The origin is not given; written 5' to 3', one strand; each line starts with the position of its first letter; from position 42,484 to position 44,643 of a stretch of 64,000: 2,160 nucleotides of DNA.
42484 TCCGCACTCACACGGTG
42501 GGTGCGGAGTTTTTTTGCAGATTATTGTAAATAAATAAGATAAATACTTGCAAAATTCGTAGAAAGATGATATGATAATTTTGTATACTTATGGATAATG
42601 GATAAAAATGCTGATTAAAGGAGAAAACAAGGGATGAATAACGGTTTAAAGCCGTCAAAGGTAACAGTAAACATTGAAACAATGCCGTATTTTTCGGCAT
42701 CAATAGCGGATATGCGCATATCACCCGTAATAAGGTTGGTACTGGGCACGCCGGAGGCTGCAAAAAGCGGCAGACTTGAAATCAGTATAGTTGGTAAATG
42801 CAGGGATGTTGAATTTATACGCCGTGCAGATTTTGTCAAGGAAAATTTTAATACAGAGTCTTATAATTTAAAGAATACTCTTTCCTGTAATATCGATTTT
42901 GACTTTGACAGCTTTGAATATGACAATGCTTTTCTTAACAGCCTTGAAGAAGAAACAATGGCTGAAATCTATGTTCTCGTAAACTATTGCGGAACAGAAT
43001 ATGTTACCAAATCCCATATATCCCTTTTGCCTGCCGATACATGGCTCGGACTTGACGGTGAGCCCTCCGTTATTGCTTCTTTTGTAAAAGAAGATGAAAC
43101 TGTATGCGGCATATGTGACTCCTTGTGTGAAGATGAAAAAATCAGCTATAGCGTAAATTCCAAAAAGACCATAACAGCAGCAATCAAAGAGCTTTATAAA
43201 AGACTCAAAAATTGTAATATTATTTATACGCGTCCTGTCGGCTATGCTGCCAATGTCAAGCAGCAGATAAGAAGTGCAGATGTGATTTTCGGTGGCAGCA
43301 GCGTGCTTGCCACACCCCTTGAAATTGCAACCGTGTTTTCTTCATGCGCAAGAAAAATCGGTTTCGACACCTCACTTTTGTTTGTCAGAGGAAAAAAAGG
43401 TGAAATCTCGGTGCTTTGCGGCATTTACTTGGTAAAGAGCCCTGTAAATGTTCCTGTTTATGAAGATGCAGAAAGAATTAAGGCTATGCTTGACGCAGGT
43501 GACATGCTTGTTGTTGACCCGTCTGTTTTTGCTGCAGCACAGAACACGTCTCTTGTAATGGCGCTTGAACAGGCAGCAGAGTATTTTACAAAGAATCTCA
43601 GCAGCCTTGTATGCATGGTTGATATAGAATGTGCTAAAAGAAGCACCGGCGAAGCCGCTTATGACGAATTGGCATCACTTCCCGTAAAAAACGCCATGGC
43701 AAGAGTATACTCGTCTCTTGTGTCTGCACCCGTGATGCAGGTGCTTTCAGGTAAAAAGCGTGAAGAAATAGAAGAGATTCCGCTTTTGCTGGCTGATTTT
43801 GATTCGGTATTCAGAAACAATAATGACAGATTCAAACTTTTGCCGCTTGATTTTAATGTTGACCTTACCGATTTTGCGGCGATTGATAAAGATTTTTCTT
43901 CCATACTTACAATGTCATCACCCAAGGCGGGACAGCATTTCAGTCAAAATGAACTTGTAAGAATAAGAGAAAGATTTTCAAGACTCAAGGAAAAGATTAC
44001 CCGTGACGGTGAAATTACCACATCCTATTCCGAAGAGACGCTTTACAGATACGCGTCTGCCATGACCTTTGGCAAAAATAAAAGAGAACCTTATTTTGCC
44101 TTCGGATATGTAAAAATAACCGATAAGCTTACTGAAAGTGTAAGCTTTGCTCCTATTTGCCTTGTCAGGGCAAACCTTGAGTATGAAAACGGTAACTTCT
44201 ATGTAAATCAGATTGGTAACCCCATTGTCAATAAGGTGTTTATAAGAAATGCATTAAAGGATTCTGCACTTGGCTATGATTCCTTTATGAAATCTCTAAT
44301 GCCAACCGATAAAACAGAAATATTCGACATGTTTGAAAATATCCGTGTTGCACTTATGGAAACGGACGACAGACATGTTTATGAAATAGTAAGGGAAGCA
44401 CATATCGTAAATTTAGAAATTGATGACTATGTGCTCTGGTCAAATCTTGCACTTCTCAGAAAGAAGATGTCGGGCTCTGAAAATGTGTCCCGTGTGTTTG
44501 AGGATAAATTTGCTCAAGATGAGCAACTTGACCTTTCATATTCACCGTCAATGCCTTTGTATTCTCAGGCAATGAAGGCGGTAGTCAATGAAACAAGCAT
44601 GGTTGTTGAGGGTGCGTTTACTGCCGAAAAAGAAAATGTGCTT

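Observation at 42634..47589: Giant DUF4011/SF1-helicase-like protein whose ATPase motifs are all replaced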

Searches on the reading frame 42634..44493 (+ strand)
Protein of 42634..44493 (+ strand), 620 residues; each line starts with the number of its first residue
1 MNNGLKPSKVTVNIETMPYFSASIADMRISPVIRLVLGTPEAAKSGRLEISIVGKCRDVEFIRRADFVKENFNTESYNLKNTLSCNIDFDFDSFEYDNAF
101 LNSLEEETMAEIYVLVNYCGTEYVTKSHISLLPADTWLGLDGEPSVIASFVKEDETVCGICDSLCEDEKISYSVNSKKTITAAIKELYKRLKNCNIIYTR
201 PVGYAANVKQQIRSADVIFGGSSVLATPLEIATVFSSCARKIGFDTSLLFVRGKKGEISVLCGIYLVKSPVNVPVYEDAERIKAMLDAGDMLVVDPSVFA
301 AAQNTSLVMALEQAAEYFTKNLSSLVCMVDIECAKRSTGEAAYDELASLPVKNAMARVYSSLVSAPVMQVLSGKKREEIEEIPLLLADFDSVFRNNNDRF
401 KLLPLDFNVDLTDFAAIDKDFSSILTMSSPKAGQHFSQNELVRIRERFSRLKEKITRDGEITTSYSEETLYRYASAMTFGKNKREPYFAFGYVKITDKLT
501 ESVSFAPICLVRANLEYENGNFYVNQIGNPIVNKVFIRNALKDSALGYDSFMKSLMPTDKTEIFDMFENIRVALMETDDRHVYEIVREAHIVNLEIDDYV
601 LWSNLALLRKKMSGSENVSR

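Call 33: find_homologous_proteins(query=window:42634-44493:+, max_evalue=0.001)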
Query window:42634-44493:+ (620 aa): 2 proteins with E <= 0.001 among 8000 candidates.
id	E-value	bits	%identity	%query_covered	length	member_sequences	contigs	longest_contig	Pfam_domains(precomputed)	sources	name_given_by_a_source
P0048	0.0e+0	1125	81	100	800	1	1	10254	-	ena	-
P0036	8.0e-263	891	64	100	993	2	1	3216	-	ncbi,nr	ncbi:MAG: hypothetical protein IJZ20_06670, partial [Clostridia bacterium]|nr:hypothetical protein [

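Call 34: predict_structure(alignment_id=A3)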
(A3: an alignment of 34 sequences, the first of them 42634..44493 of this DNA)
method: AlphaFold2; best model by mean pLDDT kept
length: 620 residues; sequences in the alignment: 34
mean_pLDDT: 86.9   pTM: 0.80
mean pLDDT of the five models: 86.9, 86.6, 85.1, 85.1, 84.5
residues with pLDDT >= 90: 321; 70-90: 248; 50-70: 43; < 50: 8
segments of 3 or more residues with pLDDT < 50: 1-7
pLDDT, mean of each block of 10 residues (from residue 1): 48 91 94 85 71 92 74 61 76 91 95 89 92 94 93 91 80 84 90 73 74 86 78 94 94 88 92 93 89 86 74 87 92 91 79 87 90 89 94 91 93 90 89 85 93 91 95 93 92 92 93 95 94 89 74 85 93 84 94 94 89 82
secondary structure, 60 per line:
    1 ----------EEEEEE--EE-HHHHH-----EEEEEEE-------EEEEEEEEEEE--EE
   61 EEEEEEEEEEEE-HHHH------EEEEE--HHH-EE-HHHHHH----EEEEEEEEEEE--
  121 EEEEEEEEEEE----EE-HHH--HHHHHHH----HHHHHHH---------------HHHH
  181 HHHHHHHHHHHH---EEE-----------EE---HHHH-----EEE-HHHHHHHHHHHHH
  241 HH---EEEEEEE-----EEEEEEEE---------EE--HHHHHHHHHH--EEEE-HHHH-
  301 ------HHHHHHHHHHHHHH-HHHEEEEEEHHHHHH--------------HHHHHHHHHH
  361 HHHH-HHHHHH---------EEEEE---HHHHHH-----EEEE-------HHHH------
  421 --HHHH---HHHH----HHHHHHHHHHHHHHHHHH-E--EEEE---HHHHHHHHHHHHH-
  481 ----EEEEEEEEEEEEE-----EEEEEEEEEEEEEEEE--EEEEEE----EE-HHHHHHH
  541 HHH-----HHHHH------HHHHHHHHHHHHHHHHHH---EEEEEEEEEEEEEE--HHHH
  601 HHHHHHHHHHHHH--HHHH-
elements in order: E11-16 H22-26 E32-38 E46-56 E59-72 H74-77 E84-88 H98-103 E108-118 E121-131 H144-150 H155-161 H177-192 E196-198 H215-218 E224-226 H228-242 E246-252 E258-265 H279-288 E291-294 H296-299 H307-320 E325-330 H331-336 H351-364 H366-371 E381-385 H389-394 E400-403 H411-414 H423-426 H430-433 H438-455 E460-463 H467-479 E485-497 E503-518 E521-526 H534-543 H549-553 H560-577 E581-594 H597-613 H616-619

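Call 37: fold_search(model_id=the predicted structure, library=pdb)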
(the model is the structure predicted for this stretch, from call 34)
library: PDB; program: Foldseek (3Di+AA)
matches with E <= 10: 833; with E <= 0.001: 0
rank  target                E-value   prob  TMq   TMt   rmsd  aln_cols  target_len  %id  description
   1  8rmy_D                2.8e-03  0.82  0.13  0.16  17.2       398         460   13  Transglutaminase 3 in complex with inhibitor Z-don and DH patient-derived Fab DH63-A02 (released 2025-03-12)
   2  8oxx_A                2.9e-03  0.87  0.13  0.17  16.9       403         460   12  Transglutaminase 3 in complex with inhibitor Z-don and DH patient-derived Fab DH63-B02 (released 2023-10-18)
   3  8rmx_A                2.9e-03  0.87  0.14  0.18  17.2       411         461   13  Transglutaminase 3 in complex with DH patient-derived Fab DH63-A02 (released 2025-03-12)
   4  8oxv_A                5.1e-03  0.84  0.14  0.13  17.2       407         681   12  Transglutaminase 3 zymogen in complex with DH patient-derived Fab DH63-B02 (released 2023-10-18)
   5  8rmx_D                5.1e-03  0.77  0.13  0.17  16.8       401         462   12  Transglutaminase 3 in complex with DH patient-derived Fab DH63-A02 (released 2025-03-12)
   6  7ad7_A                7.6e-03  0.21  0.12  0.10  27.1       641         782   10  Crystal structure of human complement C5 in complex with the K8 bovine knob domain peptide. (released 2021-03-10)
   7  5hcd_A                7.6e-03  0.20  0.12  0.08  25.6       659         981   10  Ternary complex of human Complement C5 with Ornithodoros moubata OmCI and Rhipicephalus microplus RaCI2 (released 2016-03-30)
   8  5hcc_A                1.5e-02  0.15  0.11  0.08  25.5       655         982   11  Ternary complex of human Complement C5 with Ornithodoros moubata OmCI and Dermacentor andersoni RaCI3. (released 2016-03-30)
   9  7op0_A                1.6e-02  0.14  0.11  0.08  26.2       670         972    8  Crystal structure of complement C5 in complex with chemically synthesized K92 knob domain. (released 2022-04-06)
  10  6u4z                  1.7e-02  0.23  0.08  0.10  17.2       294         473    8  Crystal Structure of a family 76 glycoside hydrolase from a bovine Bacteroides thetaiotaomicron strain (released 2020-04-29)
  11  1l9m_B                1.9e-02  0.57  0.13  0.12  16.6       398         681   12  Three-dimensional structure of the human transglutaminase 3 enzyme: binding of calcium ions change structure for activ (released 2002-05-29)
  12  7zgj_B                1.9e-02  0.14  0.12  0.08  26.2       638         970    9  Trypanosoma brucei gambiense ISG65 in complex with human complement component C3 (released 2023-04-05)
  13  9u61_D                2.3e-02  0.14  0.12  0.08  26.2       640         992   10  CP/MBL pathways C3 convertase C4b2a and C3 complex (released 2026-01-14)
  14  8ayh_A                2.8e-02  0.13  0.11  0.09  26.0       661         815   10  Structure of Complement C5 in Complex with small molecule inhibitor and CVF (released 2022-12-21)
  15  7ad6_A                2.8e-02  0.13  0.12  0.08  25.6       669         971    9  Crystal structure of human complement C5 in complex with the K92 bovine knob domain peptide. (released 2021-03-10)
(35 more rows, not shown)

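Call 59: search_protein_representatives(alignment_id=A4)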
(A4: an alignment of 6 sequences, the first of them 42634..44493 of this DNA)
Query: 6 sequences, 623 profile positions. Proteins with E-value up to 0.001 (for the whole library): 1055; up to 1e-10: 412; up to 1e-30: 21. The best 150 are listed.
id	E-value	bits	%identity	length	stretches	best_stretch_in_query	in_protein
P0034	0.0e+00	1024.9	-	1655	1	1-622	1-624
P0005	2.4e-281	951.1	-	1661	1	1-623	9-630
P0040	1.5e-223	760.2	-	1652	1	1-622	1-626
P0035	1.7e-222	756.7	-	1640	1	1-619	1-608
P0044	2.0e-220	749.9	-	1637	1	1-622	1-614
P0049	4.0e-97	342.6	-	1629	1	1-621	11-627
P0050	1.2e-92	327.8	-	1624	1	3-619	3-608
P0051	7.3e-91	321.9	-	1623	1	1-621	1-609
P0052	2.1e-87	310.5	-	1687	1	15-622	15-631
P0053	1.2e-83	298.1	-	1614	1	9-621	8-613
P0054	6.0e-78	279.2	-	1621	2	9-614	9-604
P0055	1.9e-76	274.3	-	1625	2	1-619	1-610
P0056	2.7e-72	260.6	-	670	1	1-619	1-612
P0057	8.6e-72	258.9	-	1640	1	1-621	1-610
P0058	4.8e-67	243.2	-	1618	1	4-620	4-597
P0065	1.3e-25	106.4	-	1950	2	86-336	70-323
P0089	1.8e-19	86.1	-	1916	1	97-621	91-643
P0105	2.4e-18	82.4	-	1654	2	13-337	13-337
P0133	4.7e-17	78.1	-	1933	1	95-619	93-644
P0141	7.4e-17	77.5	-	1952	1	99-621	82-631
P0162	3.5e-16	75.2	-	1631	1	3-312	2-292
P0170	5.9e-16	74.5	-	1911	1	79-622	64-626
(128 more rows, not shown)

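Call 60: search_protein_families(library=pfam, proteins=[P0065, P0089, P0141, P0170, P0133], max_evalue=0.001)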
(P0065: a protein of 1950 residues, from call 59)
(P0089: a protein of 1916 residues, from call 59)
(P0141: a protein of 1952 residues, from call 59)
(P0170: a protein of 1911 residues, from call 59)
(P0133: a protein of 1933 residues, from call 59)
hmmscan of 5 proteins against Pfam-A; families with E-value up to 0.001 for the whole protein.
P0065 (1950 aa): 10 families
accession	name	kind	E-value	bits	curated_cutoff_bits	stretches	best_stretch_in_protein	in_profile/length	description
PF13195.11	DUF4011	-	3.7e-48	163.9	22.2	1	384-555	1-158/158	Protein of unknown function (DUF4011)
PF18741.7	MTES_1575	-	6.1e-29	100.4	38.2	1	1624-1719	2-95/96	REase_MTES_1575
PF13086.12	AAA_11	-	2.1e-19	70.8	27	2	666-831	3-158/257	AAA domain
PF13087.12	AAA_12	-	1.5e-17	64.2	27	1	1384-1578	5-193/195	AAA domain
PF11784.13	DUF3320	-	3.4e-14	53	25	1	1783-1830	2-49/50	Protein of unknown function (DUF3320)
PF13245.12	AAA_19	-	5.2e-10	40.1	25.1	1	669-727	1-61/134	AAA domain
PF13604.12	AAA_30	-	6.2e-08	33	27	1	667-727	4-66/191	AAA domain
PF01443.25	Viral_helicase1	-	4.1e-05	23.9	21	0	1313-1363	48-102/228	Viral superfamily 1 RNA helicase core domain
PF10236.15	DAP3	-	5.3e-05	23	23.1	1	676-796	20-138/311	Mitochondrial ribosomal death-associated protein 3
PF04851.21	ResIII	-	0.00013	22.3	22.5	1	677-754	21-96/164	Type III restriction enzyme, res subunit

P0089 (1916 aa): 12 families
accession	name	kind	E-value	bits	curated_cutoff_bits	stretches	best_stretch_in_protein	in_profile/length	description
PF13195.11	DUF4011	-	2.5e-45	154.7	22.2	1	394-565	1-158/158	Protein of unknown function (DUF4011)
PF18741.7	MTES_1575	-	3.5e-34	117.2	38.2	1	1636-1733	1-96/96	REase_MTES_1575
PF13086.12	AAA_11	-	4.5e-21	76.2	27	2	1282-1364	170-253/257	AAA domain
PF13087.12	AAA_12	-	6.6e-18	65.4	27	1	1388-1588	4-193/195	AAA domain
PF11784.13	DUF3320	-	2.7e-16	59.7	25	1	1815-1862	2-49/50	Protein of unknown function (DUF3320)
PF13245.12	AAA_19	-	6.6e-09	36.5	25.1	1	685-740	1-58/134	AAA domain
PF13604.12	AAA_30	-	3e-08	34.1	27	0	682-740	3-63/191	AAA domain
PF04851.21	ResIII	-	3.5e-05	24.2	22.5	0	694-762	22-95/164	Type III restriction enzyme, res subunit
PF09848.15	SLFN-g3_helicase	-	9.3e-05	22.3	24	0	699-752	5-56/354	Schlafen group 3, DNA/RNA helicase domain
PF01078.27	Mg_chelatase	-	0.00032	20.6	20.3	1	684-723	11-49/207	Magnesium chelatase, subunit ChlI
PF00270.35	DEAD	-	0.00038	20.7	26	0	684-749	3-71/167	DEAD/DEAH box helicase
PF01443.25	Viral_helicase1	-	0.00074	19.8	21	0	1317-1364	49-100/228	Viral superfamily 1 RNA helicase core domain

P0141 (1952 aa): 8 families
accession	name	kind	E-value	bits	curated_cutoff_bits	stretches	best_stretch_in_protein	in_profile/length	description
PF13195.11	DUF4011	-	2.4e-49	167.8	22.2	1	383-554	1-158/158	Protein of unknown function (DUF4011)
PF18741.7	MTES_1575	-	3.4e-25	88.4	38.2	1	1622-1715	5-96/96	REase_MTES_1575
PF13087.12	AAA_12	-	6.8e-17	62.1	27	1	1388-1570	15-191/195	AAA domain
PF13086.12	AAA_11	-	8.2e-16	59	27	2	1317-1359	212-254/257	AAA domain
PF11784.13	DUF3320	-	2.1e-07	31.2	25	1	1786-1833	3-50/50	Protein of unknown function (DUF3320)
PF13245.12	AAA_19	-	7.4e-07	29.8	25.1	0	670-728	1-61/134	AAA domain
PF13604.12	AAA_30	-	7.5e-07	29.5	27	0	667-728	3-66/191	AAA domain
PF01443.25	Viral_helicase1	-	0.00024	21.4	21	0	1318-1359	58-101/228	Viral superfamily 1 RNA helicase core domain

P0170 (1911 aa): 9 families
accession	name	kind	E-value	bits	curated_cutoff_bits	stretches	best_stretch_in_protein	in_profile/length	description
PF13195.11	DUF4011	-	5.7e-46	156.8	22.2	1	377-548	1-158/158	Protein of unknown function (DUF4011)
PF18741.7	MTES_1575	-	1.6e-21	76.6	38.2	1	1590-1685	1-94/96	REase_MTES_1575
PF13087.12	AAA_12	-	2.3e-21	76.7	27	1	1356-1543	10-191/195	AAA domain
PF13086.12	AAA_11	-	3.3e-18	66.8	27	2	659-822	2-141/257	AAA domain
PF11784.13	DUF3320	-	3e-12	46.7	25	1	1747-1790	6-49/50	Protein of unknown function (DUF3320)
PF13245.12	AAA_19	-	8.3e-08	32.9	25.1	0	1292-1330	91-132/134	AAA domain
PF13604.12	AAA_30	-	1.5e-07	31.8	27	0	661-722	4-66/191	AAA domain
PF01443.25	Viral_helicase1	-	2.9e-06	27.7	21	0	1290-1331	58-101/228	Viral superfamily 1 RNA helicase core domain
PF09848.15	SLFN-g3_helicase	-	0.00011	22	24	0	677-738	4-56/354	Schlafen group 3, DNA/RNA helicase domain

P0133 (1933 aa): 10 families
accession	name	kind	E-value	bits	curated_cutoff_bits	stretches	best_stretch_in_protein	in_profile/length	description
PF13195.11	DUF4011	-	7.2e-46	156.5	22.2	1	399-569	1-158/158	Protein of unknown function (DUF4011)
PF18741.7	MTES_1575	-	7.9e-25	87.2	38.2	1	1609-1704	3-96/96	REase_MTES_1575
PF13087.12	AAA_12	-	3e-20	73.1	27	1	1369-1562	3-191/195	AAA domain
PF13086.12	AAA_11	-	2.2e-15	57.6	27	2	677-805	3-142/257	AAA domain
PF13245.12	AAA_19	-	2.2e-08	34.8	25.1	0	680-738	1-61/134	AAA domain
PF13604.12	AAA_30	-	5.5e-07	30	27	1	677-738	3-66/191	AAA domain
PF04851.21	ResIII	-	0.00011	22.6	22.5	0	687-757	15-95/164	Type III restriction enzyme, res subunit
PF01443.25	Viral_helicase1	-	0.00015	22.1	21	0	1304-1348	51-99/228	Viral superfamily 1 RNA helicase core domain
PF00270.35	DEAD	-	0.00041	20.6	26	0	679-780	3-107/167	DEAD/DEAH box helicase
PF11784.13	DUF3320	-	0.00044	20.6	25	0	1758-1799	1-42/50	Protein of unknown function (DUF3320)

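Call 61: search_protein_families(library=ncbifam, proteins=[P0065, P0089, P0141, P0170, P0049], max_evalue=0.00001)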
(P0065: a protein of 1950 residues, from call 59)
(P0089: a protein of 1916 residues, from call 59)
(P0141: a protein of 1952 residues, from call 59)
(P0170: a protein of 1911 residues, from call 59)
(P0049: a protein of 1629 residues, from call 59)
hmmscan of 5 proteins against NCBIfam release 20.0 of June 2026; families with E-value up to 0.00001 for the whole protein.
P0065 (1950 aa): 5 families
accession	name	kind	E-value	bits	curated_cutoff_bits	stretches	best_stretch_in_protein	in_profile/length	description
NF058533.1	antiphage_ProA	equivalog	0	2239.5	1500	1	17-1917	1-1903/1903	anti-phage protein ProA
NF042953.1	Hhe_antiphage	equivalog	1.2e-248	828.6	2000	2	1009-1747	972-1710/1797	DUF4011 domain-containing anti-phage protein Hhe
TIGR00376.1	TIGR00376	hypoth_equivalog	1.4e-26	93.1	348.9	2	664-788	158-273/639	IGHMBP2 family helicase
NF040671.1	PLuB_AAA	exception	9e-22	76.3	999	1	1322-1578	962-1231/1256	PLuB system helicase-like protein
TIGR01448.2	helicase_RecD2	equivalog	9.7e-09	33.9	500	1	646-714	298-366/713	SF1B family DNA helicase RecD2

P0089 (1916 aa): 6 families
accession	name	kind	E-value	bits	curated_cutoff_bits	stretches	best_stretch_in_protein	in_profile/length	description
NF058533.1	antiphage_ProA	equivalog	0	2092.3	1500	1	28-1916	2-1873/1903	anti-phage protein ProA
NF042953.1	Hhe_antiphage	equivalog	3.7e-246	820.3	2000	2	1108-1776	1059-1722/1797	DUF4011 domain-containing anti-phage protein Hhe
TIGR00376.1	TIGR00376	hypoth_equivalog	2.6e-28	98.9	348.9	2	1282-1587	316-609/639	IGHMBP2 family helicase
NF040671.1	PLuB_AAA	exception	1.8e-24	85.3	999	1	1322-1589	959-1232/1256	PLuB system helicase-like protein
TIGR01448.2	helicase_RecD2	equivalog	1.1e-09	37.1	500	0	658-730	296-366/713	SF1B family DNA helicase RecD2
TIGR01447.1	recD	equivalog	1.5e-06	27.1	310.15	0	642-722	122-190/597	exodeoxyribonuclease V subunit alpha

P0141 (1952 aa): 5 families
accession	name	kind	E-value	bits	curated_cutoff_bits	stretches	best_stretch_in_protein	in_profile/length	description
NF058533.1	antiphage_ProA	equivalog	0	2145.2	1500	1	16-1919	1-1903/1903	anti-phage protein ProA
NF042953.1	Hhe_antiphage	equivalog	2.3e-247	824.3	2000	2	1072-1840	1030-1795/1797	DUF4011 domain-containing anti-phage protein Hhe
TIGR00376.1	TIGR00376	hypoth_equivalog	2.1e-28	99.2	348.9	2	1312-1570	360-608/639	IGHMBP2 family helicase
NF040671.1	PLuB_AAA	exception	5.7e-20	70.4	999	1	1319-1571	962-1230/1256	PLuB system helicase-like protein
TIGR01448.2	helicase_RecD2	equivalog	5.9e-06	24.7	500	0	649-714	300-365/713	SF1B family DNA helicase RecD2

P0170 (1911 aa): 5 families
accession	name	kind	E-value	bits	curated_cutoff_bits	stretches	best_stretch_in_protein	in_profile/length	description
NF058533.1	antiphage_ProA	equivalog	0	1914.2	1500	1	16-1878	1-1903/1903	anti-phage protein ProA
NF042953.1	Hhe_antiphage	equivalog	7.9e-223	743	2000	2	985-1773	974-1771/1797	DUF4011 domain-containing anti-phage protein Hhe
TIGR00376.1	TIGR00376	hypoth_equivalog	6.7e-29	100.8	348.9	3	1185-1399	255-463/639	IGHMBP2 family helicase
NF040671.1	PLuB_AAA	exception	3.8e-24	84.2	999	1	1291-1544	962-1230/1256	PLuB system helicase-like protein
TIGR01448.2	helicase_RecD2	equivalog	1.6e-08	33.1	500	0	634-707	292-364/713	SF1B family DNA helicase RecD2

P0049 (1629 aa): 1 family
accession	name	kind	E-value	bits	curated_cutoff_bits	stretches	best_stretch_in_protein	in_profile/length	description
NF058533.1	antiphage_ProA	equivalog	5.3e-52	176.6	1500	2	94-366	53-332/1903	anti-phage protein ProA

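Call 68: find_encoding_contigs(protein=P0049, flank=6000, max_places=1)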
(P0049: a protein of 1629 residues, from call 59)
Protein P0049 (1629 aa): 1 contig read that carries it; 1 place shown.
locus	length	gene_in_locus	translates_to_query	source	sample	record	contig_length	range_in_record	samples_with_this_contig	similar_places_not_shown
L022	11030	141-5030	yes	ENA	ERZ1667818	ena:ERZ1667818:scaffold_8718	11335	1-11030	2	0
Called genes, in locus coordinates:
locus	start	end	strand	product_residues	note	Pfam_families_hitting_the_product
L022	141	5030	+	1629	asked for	-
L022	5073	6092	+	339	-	PF00022:Actin (weak), PF06723:MreB_Mbl, PF00012:HSP70, PF14450:FtsA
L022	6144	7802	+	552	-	PF01676:Metalloenzyme, PF06415:iPGM_N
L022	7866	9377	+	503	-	-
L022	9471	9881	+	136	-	-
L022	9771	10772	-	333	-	PF01408:GFO_IDH_MocA, PF22725:GFO_IDH_MocA_C3, PF02894:GFO_IDH_MocA_C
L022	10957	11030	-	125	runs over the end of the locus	?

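Call 69: find_encoding_contigs(protein=P0105, flank=6000, max_places=1)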
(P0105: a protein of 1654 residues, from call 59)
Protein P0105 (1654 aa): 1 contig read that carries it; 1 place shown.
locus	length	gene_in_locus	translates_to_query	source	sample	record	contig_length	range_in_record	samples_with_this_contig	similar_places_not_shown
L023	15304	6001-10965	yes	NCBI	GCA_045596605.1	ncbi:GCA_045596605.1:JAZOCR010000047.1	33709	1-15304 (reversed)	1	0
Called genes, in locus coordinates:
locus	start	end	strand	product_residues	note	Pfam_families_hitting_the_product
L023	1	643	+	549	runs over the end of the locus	PF00501:AMP-binding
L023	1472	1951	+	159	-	PF06177:QueT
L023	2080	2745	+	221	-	PF00072:Response_reg, PF00486:Trans_reg_C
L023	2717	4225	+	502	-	PF00672:HAMP, PF00512:HisKA, PF02518:HATPase_c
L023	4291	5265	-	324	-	PF01261:AP_endonuc_2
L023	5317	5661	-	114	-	-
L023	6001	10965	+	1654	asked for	-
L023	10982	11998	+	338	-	PF00022:Actin (faint), PF06723:MreB_Mbl, PF00012:HSP70, PF14450:FtsA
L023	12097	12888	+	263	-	PF00814:TsaD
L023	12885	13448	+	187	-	PF00156:Pribosyltran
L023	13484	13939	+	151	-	PF01741:MscL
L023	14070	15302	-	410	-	?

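Call 70: find_encoding_contigs(protein=P0162, flank=6000, max_places=1)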
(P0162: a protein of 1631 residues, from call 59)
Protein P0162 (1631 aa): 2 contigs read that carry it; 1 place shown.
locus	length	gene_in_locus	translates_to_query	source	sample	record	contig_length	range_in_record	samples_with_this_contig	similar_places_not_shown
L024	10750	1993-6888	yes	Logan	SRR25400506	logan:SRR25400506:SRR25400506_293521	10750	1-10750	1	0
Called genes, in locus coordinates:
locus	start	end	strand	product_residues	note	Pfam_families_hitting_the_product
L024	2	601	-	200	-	?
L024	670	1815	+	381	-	PF00768:Peptidase_S11, PF13354:Beta-lactamase2 (weak)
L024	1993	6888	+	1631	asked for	-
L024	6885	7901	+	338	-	PF00022:Actin (weak), PF06723:MreB_Mbl, PF00012:HSP70, PF14450:FtsA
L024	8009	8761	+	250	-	PF00814:TsaD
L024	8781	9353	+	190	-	PF00156:Pribosyltran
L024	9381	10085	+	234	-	PF02585:PIG-L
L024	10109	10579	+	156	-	PF01741:MscL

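Call 72: find_encoding_contigs(protein=P0065, flank=7000, max_places=2)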
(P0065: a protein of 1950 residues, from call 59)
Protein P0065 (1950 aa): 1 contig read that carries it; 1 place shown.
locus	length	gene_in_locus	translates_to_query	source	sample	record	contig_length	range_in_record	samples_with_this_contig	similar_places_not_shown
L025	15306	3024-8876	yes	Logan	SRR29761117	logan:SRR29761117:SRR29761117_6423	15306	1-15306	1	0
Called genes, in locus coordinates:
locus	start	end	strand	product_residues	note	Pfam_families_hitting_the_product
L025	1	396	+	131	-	?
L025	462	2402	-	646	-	PF02743:dCache_1, PF22673:MCP-like_PDC_1, PF08269:dCache_2 (weak), PF00672:HAMP (weak), PF00015:MCPsignal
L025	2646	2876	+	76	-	PF13031:DUF3892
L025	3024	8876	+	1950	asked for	PF13245:AAA_19 (faint), PF13195:DUF4011, PF13086:AAA_11, PF13604:AAA_30 (faint), PF13086:AAA_11, PF13087:AAA_12, PF18741:MTES_1575, PF11784:DUF3320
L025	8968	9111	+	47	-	-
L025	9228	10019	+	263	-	PF12724:Flavodoxin_5 (weak), PF13484:Fer4_16 (faint), PF13187:Fer4_9 (faint), PF12838:Fer4_7 (faint), PF00037:Fer4 (faint)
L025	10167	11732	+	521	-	-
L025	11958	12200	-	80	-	PF10006:DUF2249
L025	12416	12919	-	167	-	PF00583:Acetyltransf_1, PF13673:Acetyltransf_10 (weak), PF13508:Acetyltransf_7 (weak)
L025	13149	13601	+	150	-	PF01641:SelR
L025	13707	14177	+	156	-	PF04073:tRNA_edit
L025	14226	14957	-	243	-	PF20434:BD-FAE, PF07859:Abhydrolase_3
